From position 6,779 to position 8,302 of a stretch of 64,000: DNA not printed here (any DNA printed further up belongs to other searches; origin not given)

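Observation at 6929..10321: NrfBCD-like quinol dehydrogenase module attached to a cd1 nitrite reductase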

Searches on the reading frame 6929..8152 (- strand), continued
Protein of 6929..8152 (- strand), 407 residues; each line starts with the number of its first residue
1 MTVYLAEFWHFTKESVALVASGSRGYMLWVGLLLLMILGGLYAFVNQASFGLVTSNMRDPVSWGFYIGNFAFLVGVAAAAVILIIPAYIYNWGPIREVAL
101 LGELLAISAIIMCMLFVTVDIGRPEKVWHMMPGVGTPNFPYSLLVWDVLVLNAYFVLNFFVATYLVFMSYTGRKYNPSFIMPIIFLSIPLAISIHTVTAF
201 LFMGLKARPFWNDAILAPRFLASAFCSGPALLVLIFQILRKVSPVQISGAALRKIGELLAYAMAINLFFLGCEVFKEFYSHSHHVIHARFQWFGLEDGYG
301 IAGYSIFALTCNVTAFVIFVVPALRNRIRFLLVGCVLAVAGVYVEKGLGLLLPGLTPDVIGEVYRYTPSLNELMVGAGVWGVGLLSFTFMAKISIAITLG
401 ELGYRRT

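Call 50: search_protein_families(library=pfam, proteins=[L011:11199-11990:+, L011:13218-16214:+, L011:17229-20090:+, L011:3358-5346:+, L013:5318-6103:+, L013:7763-11194:+, L023:6307-7512:+, L023:7577-10531:+, L030:4073-5626:-, L026:3610-5598:-], max_evalue=0.00001)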
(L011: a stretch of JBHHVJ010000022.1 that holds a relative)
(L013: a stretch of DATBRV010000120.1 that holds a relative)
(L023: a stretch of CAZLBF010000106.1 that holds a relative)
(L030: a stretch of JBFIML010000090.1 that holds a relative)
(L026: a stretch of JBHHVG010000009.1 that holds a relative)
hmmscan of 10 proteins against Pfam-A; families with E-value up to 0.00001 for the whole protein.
L011:11199-11990:+ (263 aa): 3 families
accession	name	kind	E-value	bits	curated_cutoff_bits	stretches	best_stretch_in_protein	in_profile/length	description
PF13435.11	Cytochrome_C554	-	6.7e-20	72.3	20.8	1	73-159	1-84/84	Cytochrome c554 and c-prime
PF22113.1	Mtrc-MtrF_II-IV_dom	-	2.8e-08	33.9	30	1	64-198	21-166/176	Outer membrane cytochrome MtrC/MtrF-like, domains II/IV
PF14522.11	Cytochrome_C7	-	2.4e-06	27.7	24.8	0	148-199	10-52/67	Cytochrome c7 and related cytochrome c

L011:13218-16214:+ (998 aa): 2 families
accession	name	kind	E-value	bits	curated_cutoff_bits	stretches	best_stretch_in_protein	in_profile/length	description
PF00384.28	Molybdopterin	-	2.2e-31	109.6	24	1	171-714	1-352/353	Molybdopterin oxidoreductase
PF01568.27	Molydop_binding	-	6.2e-15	55.6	26.8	1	859-943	1-83/110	Molydopterin dinucleotide binding domain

L011:17229-20090:+ (953 aa): 2 families
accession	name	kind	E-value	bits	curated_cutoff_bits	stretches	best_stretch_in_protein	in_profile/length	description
PF00384.28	Molybdopterin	-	1.6e-30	106.8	24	1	112-667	1-352/353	Molybdopterin oxidoreductase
PF01568.27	Molydop_binding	-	3.1e-15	56.6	26.8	1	814-894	1-81/110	Molydopterin dinucleotide binding domain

L011:3358-5346:+ (662 aa): 0 families

L013:5318-6103:+ (261 aa): 4 families
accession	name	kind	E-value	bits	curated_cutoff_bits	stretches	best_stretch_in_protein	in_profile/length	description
PF14522.11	Cytochrome_C7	-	1.6e-10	41.1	24.8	1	108-168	14-67/67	Cytochrome c7 and related cytochrome c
PF09699.15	Paired_CXXCH_1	-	1e-07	32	20.6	0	70-117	8-39/41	Doubled CXXCH motif (Paired_CXXCH_1)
PF22113.1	Mtrc-MtrF_II-IV_dom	-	1.2e-06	28.6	30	0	64-150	77-167/176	Outer membrane cytochrome MtrC/MtrF-like, domains II/IV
PF14537.11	Cytochrom_c3_2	-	3.6e-06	27.8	25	0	63-168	1-79/79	Cytochrome c3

L013:7763-11194:+ (1143 aa): 0 families

L023:6307-7512:+ (401 aa): 2 families
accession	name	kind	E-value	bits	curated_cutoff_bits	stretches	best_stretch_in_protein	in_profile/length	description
PF04055.27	Radical_SAM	-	9.6e-23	81.6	29.5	1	41-197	2-166/166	Radical SAM superfamily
PF13353.11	Fer4_12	-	6.6e-07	30.1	22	1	43-144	12-115/137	4Fe-4S single cluster domain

L023:7577-10531:+ (984 aa): 4 families
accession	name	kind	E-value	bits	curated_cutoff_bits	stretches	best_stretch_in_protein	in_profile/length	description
PF00441.29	Acyl-CoA_dh_1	-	1.8e-34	119.5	22.4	1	821-970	1-150/150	Acyl-CoA dehydrogenase, C-terminal domain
PF02770.24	Acyl-CoA_dh_M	-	4.3e-23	81.7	33.3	1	709-809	1-97/97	Acyl-CoA dehydrogenase, middle domain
PF02771.21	Acyl-CoA_dh_N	-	1.5e-19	70.9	22.9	1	588-705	2-113/113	Acyl-CoA dehydrogenase, N-terminal domain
PF08028.16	Acyl-CoA_dh_2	-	2.7e-08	34.6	22.7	1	838-951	3-126/134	Acyl-CoA dehydrogenase, C-terminal domain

L030:4073-5626:- (517 aa): 3 families
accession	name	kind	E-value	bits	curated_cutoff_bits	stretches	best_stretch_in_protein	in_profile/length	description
PF03264.19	Cytochrom_NNT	-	6.1e-12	46.1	24.1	1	115-221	11-132/174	NapC/NirT cytochrome c family, N-terminal region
PF14537.11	Cytochrom_c3_2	-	3.7e-08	34.2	25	0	443-511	8-66/79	Cytochrome c3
PF14522.11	Cytochrome_C7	-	8.5e-07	29.1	24.8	0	461-511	13-50/67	Cytochrome c7 and related cytochrome c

L026:3610-5598:- (662 aa): 3 families
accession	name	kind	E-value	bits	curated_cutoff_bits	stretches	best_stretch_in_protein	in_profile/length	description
PF09699.15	Paired_CXXCH_1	-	1.7e-28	98.4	20.6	1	269-303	6-38/41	Doubled CXXCH motif (Paired_CXXCH_1)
PF14537.11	Cytochrom_c3_2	-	1.3e-12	48.5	25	0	269-349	6-70/79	Cytochrome c3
PF14522.11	Cytochrome_C7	-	4.6e-11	42.8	24.8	0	293-369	12-67/67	Cytochrome c7 and related cytochrome c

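Call 67: search_protein_representatives(protein=window:6929-8152:-)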
Query: 407 residues. Proteins with E-value up to 0.001 (for the whole library): 2190; up to 1e-10: 1004; up to 1e-30: 255. The best 150 are listed.
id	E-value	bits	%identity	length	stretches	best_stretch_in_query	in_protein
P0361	2.3e-140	484.7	53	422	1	4-402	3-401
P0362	5.0e-140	483.6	54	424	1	10-405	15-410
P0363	2.4e-126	438.5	52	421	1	16-403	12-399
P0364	1.0e-115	403.5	48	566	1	18-403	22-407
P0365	1.2e-106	373.6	44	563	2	7-249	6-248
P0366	1.5e-106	373.3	46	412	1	14-402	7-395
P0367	9.1e-93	327.9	42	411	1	11-402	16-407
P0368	2.2e-92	326.7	72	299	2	57-234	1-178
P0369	3.3e-90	319.5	59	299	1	57-282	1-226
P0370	1.5e-89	317.4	40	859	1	8-405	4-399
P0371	2.5e-89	316.6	40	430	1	14-402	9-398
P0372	3.2e-89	316.2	46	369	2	192-402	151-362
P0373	1.3e-87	310.9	57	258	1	19-275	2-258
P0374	9.0e-86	304.9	47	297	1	112-405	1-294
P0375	1.0e-84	301.4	38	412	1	14-403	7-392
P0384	2.5e-78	280.4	41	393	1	21-402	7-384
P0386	1.5e-75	271.2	38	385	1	21-397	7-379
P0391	2.8e-73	263.7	35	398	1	19-398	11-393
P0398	2.5e-67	244.1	38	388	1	28-397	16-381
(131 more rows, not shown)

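Call 68: list_cluster_members(proteins=[P0361, P0363, P0366, P0367, P0371, P0375, P0384, P0386, P0391, P0398])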
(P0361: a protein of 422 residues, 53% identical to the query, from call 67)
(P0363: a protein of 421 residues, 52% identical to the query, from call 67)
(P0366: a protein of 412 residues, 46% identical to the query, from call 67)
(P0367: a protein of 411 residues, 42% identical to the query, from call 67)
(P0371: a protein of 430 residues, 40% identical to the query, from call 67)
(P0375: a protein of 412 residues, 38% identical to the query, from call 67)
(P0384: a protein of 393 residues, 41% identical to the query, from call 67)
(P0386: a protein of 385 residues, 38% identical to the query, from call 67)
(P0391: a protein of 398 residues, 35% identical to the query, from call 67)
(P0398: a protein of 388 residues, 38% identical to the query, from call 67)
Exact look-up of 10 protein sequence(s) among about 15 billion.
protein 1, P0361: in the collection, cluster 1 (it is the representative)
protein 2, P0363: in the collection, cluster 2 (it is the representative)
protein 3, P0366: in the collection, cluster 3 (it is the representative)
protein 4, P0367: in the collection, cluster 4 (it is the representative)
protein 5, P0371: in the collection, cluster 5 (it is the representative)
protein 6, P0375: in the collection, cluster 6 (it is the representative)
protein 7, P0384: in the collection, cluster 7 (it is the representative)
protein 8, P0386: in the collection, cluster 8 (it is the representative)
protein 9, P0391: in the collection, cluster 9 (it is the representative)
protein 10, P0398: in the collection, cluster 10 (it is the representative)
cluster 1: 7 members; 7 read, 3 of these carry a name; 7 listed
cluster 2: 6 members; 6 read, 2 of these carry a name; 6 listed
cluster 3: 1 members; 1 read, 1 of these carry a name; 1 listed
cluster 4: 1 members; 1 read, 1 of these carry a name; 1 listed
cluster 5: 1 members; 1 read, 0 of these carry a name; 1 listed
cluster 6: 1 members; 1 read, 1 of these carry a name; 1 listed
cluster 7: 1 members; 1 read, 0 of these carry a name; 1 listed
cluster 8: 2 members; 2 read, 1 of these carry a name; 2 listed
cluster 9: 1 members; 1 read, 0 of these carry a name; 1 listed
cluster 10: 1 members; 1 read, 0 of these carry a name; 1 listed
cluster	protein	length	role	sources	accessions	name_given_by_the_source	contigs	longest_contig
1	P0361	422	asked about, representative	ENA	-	-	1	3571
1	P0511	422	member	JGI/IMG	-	molybdopterin-containing oxidoreductase family membrane subunit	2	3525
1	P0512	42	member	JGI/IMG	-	hypothetical protein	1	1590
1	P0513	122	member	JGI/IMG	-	molybdopterin-containing oxidoreductase family membrane subunit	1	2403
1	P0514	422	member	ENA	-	-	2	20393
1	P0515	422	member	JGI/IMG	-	-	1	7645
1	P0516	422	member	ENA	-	-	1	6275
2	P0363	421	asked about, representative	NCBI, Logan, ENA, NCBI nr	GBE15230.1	polysulfide reductase, NrfD [bacterium BMS3Abin14]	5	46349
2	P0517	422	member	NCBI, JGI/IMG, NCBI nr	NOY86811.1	MAG: polysulfide reductase NrfD [Deltaproteobacteria bacterium] | polysulfide reductase NrfD [Deltaproteobacteria bacterium]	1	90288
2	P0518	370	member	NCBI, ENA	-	-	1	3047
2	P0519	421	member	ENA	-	-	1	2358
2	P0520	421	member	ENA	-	-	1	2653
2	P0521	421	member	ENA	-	-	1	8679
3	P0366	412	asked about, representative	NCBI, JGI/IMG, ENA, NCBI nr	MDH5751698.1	MAG: polysulfide reductase NrfD [Deltaproteobacteria bacterium] | polysulfide reductase NrfD [Deltaproteobacteria bacterium]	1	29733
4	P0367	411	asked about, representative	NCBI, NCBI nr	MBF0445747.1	MAG: polysulfide reductase NrfD [Magnetococcales bacterium] | polysulfide reductase NrfD [Magnetococcales bacterium]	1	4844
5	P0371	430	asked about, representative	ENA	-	-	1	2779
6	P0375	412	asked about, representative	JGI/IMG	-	Ni/Fe-hydrogenase subunit HybB-like protein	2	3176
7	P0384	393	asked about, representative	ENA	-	-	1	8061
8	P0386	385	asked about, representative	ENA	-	-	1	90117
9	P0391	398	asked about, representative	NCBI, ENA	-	-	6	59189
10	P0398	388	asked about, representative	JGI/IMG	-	-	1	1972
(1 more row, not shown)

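Call 69: find_encoding_contigs(protein=P0386, flank=7000, max_places=1)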
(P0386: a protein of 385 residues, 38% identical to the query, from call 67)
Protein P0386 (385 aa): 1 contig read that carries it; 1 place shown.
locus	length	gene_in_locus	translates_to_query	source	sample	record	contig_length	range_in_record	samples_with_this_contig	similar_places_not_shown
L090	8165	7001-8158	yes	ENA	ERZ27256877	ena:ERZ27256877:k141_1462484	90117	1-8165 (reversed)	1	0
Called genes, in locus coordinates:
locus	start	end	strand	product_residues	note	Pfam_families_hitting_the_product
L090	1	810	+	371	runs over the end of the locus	PF00730:HhH-GPD, PF00633:HHH, PF00293:NUDIX, PF14815:NUDIX_4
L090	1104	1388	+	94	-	-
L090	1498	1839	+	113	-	-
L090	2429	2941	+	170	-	PF14361:RsbRD_N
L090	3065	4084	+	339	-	PF02665:Nitrate_red_gam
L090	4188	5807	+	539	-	PF13237:Fer4_10 (faint), PF12838:Fer4_7 (weak), PF13183:Fer4_8, PF13534:Fer4_17, PF02754:CCG (faint)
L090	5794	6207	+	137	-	-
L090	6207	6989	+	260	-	PF12838:Fer4_7 (faint), PF13187:Fer4_9 (faint), PF13247:Fer4_11, PF00037:Fer4 (weak), PF13237:Fer4_10 (weak), PF13247:Fer4_11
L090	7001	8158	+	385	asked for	PF03916:NrfD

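Call 70: find_encoding_contigs(protein=P0391, flank=7000, max_places=1)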
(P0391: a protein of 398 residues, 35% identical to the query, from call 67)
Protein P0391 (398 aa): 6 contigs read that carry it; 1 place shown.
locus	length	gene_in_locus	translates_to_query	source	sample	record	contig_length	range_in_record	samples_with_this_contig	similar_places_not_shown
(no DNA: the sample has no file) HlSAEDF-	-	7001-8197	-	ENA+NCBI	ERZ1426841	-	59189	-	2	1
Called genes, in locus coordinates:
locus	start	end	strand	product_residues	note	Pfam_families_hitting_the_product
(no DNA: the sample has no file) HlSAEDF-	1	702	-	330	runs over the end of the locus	PF02424:ApbE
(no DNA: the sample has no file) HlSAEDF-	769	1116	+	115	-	PF07009:NusG_II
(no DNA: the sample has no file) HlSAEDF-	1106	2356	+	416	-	PF07456:Hpre_diP_synt_I, PF02361:CbiQ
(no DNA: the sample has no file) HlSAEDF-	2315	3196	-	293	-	PF01040:UbiA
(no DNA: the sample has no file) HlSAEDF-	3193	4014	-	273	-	PF00378:ECH_1, PF16113:ECH_2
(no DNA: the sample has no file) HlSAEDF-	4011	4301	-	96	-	PF05016:ParE_toxin (weak)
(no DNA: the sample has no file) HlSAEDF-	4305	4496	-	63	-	PF09720:Unstab_antitox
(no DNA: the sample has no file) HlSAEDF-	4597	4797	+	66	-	PF02416:TatA_B_E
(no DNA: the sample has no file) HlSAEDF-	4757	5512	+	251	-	PF00902:TatC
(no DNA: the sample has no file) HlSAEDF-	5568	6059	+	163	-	PF14537:Cytochrom_c3_2 (faint), PF22113:Mtrc-MtrF_II-IV_dom (faint), PF14522:Cytochrome_C7 (faint), PF09699:Paired_CXXCH_1 (faint)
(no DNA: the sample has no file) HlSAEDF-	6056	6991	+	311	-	PF12838:Fer4_7 (weak), PF13247:Fer4_11, PF13187:Fer4_9 (weak), PF00037:Fer4, PF12797:Fer4_2 (weak), PF12837:Fer4_6 (weak), PF12838:Fer4_7 (weak), PF13247:Fer4_11, +5 more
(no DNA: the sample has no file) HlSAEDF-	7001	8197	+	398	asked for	PF03916:NrfD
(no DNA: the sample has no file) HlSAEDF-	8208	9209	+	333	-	PF00348:polyprenyl_synt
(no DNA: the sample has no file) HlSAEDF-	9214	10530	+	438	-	PF00425:Chorismate_bind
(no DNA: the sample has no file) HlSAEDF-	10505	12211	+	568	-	PF02776:TPP_enzyme_N, PF16582:TPP_enzyme_M_2, PF02775:TPP_enzyme_C (weak)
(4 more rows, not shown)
